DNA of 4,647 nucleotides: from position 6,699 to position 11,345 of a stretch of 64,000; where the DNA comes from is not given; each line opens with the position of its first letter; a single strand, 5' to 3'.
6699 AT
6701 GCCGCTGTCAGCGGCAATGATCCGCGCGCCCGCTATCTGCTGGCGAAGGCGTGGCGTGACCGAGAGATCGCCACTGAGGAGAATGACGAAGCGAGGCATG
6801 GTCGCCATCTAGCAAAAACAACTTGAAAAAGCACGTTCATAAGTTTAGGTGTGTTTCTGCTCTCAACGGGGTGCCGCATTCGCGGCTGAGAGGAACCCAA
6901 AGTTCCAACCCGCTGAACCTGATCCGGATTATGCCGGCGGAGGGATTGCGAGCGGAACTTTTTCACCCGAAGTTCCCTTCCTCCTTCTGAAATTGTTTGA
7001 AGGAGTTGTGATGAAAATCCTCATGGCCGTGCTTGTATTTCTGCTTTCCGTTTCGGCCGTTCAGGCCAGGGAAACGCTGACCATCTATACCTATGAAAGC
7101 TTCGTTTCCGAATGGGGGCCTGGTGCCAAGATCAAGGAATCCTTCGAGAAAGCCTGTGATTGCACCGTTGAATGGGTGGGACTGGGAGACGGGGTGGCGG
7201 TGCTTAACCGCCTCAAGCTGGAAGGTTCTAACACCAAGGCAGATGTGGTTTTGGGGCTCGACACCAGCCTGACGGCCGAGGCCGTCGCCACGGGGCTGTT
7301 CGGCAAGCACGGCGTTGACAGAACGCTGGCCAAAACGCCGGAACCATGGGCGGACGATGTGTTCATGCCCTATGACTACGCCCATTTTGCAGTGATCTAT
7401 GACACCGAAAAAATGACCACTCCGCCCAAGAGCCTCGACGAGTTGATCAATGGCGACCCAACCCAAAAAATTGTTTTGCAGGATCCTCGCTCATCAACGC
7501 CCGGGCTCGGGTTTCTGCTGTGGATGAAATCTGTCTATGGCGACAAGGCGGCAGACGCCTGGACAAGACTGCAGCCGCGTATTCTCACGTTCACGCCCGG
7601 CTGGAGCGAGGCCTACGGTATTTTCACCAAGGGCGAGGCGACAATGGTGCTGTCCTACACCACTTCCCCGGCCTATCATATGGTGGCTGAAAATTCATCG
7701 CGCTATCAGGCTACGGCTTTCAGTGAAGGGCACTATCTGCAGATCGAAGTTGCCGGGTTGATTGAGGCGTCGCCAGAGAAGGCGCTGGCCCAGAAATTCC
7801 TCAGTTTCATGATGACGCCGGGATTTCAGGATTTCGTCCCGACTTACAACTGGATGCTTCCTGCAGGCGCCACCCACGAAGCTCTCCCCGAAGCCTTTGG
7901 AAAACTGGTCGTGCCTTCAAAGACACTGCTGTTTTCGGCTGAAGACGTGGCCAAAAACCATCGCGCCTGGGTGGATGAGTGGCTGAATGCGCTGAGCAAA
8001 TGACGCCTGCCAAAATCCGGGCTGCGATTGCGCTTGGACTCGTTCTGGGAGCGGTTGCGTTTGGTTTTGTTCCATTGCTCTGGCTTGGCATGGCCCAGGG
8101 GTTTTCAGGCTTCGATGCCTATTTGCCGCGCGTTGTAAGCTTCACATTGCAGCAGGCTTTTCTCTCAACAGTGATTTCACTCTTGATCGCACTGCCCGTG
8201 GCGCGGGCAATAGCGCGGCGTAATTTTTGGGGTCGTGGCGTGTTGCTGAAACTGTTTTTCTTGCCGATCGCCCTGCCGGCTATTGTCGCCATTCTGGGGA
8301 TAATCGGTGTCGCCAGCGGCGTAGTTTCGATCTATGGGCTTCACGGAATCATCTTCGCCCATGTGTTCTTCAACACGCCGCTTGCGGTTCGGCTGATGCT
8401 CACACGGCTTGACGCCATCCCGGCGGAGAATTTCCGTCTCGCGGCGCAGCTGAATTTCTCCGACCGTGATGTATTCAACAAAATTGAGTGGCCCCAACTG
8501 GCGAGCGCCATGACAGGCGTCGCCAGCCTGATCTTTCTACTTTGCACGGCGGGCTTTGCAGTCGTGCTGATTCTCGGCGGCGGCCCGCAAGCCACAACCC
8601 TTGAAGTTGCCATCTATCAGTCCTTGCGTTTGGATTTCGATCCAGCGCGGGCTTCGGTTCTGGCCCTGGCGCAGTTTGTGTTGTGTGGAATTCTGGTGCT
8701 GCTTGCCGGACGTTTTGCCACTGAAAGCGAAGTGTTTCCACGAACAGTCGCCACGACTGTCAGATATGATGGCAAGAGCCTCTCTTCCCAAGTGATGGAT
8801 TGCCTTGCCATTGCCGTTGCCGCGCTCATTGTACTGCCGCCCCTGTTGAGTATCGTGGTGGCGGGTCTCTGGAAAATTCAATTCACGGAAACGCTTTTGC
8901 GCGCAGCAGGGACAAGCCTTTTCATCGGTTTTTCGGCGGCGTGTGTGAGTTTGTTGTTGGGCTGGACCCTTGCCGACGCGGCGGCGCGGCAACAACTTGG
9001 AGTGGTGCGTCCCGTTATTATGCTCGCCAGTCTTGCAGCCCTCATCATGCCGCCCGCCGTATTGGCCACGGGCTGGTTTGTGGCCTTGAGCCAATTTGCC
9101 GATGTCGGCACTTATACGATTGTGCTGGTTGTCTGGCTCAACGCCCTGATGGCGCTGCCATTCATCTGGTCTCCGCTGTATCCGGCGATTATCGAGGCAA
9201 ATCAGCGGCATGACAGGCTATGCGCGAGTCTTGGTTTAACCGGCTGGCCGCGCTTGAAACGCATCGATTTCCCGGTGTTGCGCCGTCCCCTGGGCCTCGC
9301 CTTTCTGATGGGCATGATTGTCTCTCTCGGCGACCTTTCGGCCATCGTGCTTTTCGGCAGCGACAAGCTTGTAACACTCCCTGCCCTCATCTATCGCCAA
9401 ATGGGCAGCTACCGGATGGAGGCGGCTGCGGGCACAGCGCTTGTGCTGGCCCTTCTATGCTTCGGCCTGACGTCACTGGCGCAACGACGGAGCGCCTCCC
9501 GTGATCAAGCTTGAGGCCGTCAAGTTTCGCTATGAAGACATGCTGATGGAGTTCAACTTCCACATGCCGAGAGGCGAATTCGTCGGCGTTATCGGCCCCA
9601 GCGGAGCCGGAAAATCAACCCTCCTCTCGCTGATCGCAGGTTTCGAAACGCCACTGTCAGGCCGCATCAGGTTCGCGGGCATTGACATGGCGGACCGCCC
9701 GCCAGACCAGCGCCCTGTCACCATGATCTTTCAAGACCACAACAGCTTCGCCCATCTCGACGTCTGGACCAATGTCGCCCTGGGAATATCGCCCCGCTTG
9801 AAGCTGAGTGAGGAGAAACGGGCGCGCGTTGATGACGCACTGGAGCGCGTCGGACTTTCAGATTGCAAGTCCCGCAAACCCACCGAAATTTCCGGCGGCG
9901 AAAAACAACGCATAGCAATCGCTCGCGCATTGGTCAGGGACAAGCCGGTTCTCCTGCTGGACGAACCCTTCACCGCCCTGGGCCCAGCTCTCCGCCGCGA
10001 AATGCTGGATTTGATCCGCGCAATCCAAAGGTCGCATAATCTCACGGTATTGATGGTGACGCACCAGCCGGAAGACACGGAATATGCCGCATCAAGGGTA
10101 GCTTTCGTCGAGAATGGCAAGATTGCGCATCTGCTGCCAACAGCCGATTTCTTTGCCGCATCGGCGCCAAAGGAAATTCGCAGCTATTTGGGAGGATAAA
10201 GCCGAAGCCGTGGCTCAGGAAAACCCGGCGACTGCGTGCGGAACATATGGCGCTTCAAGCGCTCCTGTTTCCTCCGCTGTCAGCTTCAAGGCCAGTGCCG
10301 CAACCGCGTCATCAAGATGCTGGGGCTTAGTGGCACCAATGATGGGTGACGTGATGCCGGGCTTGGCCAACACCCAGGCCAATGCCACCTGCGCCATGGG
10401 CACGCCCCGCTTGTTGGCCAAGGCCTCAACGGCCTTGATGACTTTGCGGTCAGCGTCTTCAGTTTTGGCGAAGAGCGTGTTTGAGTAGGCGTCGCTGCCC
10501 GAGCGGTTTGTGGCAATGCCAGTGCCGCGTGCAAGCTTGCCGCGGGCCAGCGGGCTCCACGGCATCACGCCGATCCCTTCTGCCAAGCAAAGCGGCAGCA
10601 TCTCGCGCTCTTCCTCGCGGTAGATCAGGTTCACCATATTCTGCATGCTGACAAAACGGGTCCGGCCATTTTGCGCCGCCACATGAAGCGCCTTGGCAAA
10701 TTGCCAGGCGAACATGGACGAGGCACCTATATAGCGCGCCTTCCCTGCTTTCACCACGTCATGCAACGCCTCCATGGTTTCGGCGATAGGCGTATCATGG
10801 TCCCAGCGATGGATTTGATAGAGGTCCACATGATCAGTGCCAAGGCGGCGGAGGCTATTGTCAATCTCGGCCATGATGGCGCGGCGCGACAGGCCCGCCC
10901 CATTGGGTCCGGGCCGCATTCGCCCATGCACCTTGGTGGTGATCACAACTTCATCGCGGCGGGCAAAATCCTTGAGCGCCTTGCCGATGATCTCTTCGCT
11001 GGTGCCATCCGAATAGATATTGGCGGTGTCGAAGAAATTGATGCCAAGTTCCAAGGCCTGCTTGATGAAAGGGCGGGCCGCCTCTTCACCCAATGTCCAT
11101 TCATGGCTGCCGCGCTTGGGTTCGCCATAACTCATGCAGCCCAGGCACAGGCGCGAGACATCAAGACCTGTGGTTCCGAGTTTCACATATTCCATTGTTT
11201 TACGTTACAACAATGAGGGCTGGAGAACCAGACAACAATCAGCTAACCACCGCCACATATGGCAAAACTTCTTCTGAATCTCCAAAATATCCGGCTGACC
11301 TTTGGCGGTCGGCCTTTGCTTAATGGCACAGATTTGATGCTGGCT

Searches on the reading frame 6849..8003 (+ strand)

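Call 39: search_protein_families(library=pfam, proteins=[window:6849-8003:+], max_evalue=0.000001)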
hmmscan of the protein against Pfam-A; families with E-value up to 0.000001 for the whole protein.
window:6849-8003:+ (384 aa): 3 families
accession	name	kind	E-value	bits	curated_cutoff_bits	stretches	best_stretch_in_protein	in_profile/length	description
PF01547.30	SBP_bac_1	-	1.4e-15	58.5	26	1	94-327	13-306/307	Bacterial extracellular solute-binding protein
PF13343.11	SBP_bac_6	-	5.5e-11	42.8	24.6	1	128-344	1-222/245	Bacterial extracellular solute-binding protein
PF13531.11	SBP_bac_11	-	1.1e-07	32.3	25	1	94-327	15-218/227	Bacterial extracellular solute-binding protein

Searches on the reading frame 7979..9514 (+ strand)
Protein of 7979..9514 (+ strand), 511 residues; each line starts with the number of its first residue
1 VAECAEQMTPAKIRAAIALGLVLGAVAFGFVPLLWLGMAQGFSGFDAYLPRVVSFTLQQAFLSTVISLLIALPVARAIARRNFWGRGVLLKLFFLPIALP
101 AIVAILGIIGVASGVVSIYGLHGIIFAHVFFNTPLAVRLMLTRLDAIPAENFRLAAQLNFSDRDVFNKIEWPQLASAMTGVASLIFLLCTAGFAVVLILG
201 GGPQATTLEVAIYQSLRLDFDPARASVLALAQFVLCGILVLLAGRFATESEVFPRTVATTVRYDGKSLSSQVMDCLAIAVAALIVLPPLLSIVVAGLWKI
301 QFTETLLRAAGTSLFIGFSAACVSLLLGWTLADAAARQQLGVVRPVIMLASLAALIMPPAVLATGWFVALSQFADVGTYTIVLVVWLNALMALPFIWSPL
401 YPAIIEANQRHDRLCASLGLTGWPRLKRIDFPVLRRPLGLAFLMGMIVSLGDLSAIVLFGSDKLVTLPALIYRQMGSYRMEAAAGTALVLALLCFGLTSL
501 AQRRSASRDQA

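Call 39: search_protein_families(library=pfam, proteins=[window:7979-9514:+], max_evalue=0.000001)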
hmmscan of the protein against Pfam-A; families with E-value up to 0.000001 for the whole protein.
window:7979-9514:+ (511 aa): 1 family
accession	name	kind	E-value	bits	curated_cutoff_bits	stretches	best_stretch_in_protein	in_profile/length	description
PF00528.27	BPD_transp_1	-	9.9e-10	38.9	26.4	0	325-499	2-173/184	Binding-protein-dependent transport system inner membrane component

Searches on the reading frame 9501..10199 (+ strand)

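Call 39: search_protein_families(library=pfam, proteins=[window:9501-10199:+], max_evalue=0.000001)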
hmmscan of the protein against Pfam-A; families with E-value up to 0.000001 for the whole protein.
window:9501-10199:+ (232 aa): 2 families
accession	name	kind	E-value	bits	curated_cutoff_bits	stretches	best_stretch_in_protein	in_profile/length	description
PF00005.33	ABC_tran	-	1.1e-36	126.9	25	1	16-157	2-136/137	ABC transporter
PF13304.12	AAA_21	-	3.1e-12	47.6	27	0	125-191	233-301/304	AAA domain, putative AbiEii toxin, Type IV TA system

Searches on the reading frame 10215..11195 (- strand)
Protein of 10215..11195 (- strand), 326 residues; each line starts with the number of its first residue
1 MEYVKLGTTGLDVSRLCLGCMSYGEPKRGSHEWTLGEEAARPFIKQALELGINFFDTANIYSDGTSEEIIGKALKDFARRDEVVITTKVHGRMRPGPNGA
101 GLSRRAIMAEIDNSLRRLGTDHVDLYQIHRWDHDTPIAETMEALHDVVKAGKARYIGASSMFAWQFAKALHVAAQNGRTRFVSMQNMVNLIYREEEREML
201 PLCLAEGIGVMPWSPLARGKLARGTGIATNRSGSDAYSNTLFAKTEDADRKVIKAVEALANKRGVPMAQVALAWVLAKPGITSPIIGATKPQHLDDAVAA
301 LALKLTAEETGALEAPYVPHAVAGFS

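Call 39: search_protein_families(library=pfam, proteins=[window:10215-11195:-], max_evalue=0.000001)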
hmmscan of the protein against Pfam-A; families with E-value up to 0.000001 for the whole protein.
window:10215-11195:- (326 aa): 1 family
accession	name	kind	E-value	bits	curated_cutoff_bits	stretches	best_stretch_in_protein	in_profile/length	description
PF00248.27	Aldo_ket_red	-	2.8e-78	263.4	24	1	15-314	1-287/291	Aldo/keto reductase family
